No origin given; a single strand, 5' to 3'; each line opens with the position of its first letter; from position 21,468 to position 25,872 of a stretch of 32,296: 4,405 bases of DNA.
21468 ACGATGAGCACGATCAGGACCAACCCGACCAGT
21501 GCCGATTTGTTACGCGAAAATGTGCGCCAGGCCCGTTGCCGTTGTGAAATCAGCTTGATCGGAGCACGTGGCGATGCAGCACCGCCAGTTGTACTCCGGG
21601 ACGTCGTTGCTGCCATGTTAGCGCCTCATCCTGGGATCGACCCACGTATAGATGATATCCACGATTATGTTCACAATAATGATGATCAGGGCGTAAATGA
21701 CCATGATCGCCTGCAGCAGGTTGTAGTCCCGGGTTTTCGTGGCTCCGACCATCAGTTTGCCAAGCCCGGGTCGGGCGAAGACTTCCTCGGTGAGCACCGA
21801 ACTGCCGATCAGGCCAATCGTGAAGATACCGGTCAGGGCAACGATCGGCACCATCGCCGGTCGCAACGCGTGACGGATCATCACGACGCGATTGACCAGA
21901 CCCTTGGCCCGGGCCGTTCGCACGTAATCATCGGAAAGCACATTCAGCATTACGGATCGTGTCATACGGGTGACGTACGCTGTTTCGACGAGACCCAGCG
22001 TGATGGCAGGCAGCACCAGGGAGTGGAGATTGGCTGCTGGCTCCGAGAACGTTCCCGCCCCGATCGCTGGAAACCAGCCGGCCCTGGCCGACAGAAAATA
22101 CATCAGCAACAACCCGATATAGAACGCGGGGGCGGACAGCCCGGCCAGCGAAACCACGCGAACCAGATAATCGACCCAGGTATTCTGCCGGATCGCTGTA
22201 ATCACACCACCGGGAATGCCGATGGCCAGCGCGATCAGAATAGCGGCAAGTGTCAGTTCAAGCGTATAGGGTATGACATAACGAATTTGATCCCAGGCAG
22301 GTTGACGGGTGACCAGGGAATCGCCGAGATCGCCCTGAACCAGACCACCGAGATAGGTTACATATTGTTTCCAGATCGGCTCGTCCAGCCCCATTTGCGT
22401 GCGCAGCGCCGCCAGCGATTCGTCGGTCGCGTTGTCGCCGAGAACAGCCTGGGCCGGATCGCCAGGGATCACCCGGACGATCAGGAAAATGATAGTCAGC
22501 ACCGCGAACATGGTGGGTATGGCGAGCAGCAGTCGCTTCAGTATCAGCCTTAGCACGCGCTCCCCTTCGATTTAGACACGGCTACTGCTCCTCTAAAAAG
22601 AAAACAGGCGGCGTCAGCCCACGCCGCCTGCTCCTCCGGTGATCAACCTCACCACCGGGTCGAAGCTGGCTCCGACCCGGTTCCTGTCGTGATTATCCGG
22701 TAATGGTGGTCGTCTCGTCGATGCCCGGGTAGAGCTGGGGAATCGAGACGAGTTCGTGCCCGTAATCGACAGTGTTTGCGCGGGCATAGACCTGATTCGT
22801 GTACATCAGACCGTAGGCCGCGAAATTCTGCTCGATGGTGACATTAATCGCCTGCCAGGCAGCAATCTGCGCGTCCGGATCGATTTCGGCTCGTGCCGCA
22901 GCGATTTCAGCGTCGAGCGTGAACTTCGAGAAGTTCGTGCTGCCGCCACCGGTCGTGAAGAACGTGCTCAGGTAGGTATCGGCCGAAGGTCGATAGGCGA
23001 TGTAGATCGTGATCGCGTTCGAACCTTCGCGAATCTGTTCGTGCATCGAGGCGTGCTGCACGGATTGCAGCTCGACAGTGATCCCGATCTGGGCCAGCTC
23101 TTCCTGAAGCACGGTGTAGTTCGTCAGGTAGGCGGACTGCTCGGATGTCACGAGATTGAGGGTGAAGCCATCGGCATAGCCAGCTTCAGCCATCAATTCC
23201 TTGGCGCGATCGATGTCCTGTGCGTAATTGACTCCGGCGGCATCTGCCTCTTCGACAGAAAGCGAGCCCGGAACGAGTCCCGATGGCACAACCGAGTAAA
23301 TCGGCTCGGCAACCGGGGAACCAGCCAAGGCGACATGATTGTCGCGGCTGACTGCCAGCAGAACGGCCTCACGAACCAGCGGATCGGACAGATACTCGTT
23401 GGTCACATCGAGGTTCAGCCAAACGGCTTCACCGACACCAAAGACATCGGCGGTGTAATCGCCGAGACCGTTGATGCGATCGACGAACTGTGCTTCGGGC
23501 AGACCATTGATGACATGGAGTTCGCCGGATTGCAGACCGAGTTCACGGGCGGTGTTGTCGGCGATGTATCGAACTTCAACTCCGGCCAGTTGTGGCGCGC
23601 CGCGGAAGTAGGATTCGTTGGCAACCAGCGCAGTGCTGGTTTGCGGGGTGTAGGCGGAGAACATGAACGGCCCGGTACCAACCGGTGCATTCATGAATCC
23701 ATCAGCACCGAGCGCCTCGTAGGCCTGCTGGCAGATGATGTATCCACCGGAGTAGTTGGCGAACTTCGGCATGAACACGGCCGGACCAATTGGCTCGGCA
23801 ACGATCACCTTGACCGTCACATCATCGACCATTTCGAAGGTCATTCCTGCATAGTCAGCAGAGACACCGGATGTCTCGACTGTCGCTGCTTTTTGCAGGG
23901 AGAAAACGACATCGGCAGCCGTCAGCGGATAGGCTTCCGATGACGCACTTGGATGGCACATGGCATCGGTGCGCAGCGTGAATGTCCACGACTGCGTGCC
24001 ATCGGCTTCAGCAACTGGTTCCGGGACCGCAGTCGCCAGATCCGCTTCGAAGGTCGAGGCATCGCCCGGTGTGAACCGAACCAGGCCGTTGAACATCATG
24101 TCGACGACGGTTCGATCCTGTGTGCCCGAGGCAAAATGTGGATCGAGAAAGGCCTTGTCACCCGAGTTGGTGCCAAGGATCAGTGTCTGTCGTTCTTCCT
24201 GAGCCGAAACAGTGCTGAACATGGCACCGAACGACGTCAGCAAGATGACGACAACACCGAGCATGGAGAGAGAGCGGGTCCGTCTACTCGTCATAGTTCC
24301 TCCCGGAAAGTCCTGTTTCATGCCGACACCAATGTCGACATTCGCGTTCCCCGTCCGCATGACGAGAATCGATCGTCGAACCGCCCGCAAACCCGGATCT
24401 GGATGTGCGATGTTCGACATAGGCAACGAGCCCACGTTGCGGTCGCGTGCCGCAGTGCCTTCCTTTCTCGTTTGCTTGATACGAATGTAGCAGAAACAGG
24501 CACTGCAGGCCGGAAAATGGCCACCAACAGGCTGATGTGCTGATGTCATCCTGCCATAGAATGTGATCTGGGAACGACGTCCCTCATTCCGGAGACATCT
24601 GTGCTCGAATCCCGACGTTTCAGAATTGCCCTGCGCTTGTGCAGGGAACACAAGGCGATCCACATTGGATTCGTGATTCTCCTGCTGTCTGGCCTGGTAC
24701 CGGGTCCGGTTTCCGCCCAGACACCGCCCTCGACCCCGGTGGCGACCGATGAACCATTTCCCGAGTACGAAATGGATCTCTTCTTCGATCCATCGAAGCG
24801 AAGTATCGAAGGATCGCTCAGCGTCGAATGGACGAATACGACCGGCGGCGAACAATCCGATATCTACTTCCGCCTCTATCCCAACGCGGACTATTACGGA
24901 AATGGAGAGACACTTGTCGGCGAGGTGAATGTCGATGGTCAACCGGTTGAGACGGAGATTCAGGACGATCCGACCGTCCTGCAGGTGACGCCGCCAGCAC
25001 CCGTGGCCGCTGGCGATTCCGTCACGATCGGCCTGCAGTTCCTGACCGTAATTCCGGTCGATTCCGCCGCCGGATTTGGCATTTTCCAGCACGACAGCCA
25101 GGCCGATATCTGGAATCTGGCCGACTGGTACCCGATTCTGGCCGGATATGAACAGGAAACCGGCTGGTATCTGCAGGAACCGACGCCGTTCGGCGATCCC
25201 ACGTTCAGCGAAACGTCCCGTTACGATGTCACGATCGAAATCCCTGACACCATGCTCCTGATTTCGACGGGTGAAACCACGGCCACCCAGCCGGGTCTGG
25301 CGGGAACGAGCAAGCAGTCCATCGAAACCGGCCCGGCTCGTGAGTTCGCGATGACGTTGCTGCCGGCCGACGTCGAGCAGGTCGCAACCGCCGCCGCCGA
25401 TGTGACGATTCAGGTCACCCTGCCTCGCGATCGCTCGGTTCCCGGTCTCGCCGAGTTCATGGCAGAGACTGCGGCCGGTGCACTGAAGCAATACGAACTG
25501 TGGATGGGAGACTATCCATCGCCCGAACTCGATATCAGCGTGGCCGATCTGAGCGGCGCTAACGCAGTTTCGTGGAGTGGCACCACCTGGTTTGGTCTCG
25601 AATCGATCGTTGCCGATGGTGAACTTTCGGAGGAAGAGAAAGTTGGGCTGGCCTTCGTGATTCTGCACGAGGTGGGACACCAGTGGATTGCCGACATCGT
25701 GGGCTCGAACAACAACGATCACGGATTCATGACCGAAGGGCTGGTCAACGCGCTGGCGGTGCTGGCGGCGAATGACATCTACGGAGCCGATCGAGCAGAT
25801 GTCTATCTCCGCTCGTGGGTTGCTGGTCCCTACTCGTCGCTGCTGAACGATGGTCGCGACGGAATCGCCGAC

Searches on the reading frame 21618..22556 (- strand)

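Call 18: search_protein_families(library=pfam, proteins=[window:21618-22556:-], max_evalue=0.001)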
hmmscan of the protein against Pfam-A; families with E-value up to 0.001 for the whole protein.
window:21618-22556:- (312 aa): 2 families
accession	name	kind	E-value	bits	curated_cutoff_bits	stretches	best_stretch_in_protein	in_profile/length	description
PF00528.27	BPD_transp_1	-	2.4e-37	128.9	26.4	1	113-312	1-184/184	Binding-protein-dependent transport system inner membrane component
PF19300.4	BPD_transp_1_N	-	1.4e-15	57.9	23.8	1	1-100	1-112/114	Binding-prot-dependent transport system membrane comp, N-term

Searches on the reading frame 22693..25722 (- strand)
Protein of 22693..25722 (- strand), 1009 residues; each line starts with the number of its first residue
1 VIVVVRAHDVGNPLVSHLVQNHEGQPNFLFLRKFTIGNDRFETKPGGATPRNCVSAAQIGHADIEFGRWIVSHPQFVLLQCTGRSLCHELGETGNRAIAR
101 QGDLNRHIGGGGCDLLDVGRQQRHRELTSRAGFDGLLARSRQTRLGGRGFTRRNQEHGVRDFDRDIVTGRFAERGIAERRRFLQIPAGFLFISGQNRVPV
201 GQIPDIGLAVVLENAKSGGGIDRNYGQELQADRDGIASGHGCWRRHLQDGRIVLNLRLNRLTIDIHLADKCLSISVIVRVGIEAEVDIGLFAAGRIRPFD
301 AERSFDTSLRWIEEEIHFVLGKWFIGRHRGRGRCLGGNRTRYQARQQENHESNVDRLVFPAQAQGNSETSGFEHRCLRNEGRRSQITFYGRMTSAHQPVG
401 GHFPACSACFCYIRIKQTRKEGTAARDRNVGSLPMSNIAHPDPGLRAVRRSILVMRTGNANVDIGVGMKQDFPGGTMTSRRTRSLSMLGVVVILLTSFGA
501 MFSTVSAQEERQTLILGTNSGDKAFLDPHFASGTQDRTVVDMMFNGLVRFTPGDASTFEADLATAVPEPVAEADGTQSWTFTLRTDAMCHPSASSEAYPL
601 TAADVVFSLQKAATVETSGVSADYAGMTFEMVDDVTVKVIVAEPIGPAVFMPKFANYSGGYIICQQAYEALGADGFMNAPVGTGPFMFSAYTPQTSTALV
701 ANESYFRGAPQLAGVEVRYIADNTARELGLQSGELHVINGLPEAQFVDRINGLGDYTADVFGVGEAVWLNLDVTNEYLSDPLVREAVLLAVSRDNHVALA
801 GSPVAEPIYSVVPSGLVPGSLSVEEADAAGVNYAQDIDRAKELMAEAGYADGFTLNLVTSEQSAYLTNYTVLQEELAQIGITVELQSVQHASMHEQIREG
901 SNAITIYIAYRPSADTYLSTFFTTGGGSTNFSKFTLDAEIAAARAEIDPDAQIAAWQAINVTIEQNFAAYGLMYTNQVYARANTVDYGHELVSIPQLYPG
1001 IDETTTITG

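Call 18: search_protein_families(library=pfam, proteins=[window:22693-25722:-], max_evalue=0.001)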
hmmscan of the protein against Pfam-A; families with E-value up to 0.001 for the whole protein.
window:22693-25722:- (1009 aa): 1 family
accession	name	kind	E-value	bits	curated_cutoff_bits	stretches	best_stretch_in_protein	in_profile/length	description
PF00496.27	SBP_bac_5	-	8e-55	186.9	32.4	1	561-927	5-366/368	Bacterial extracellular solute-binding proteins, family 5 Middle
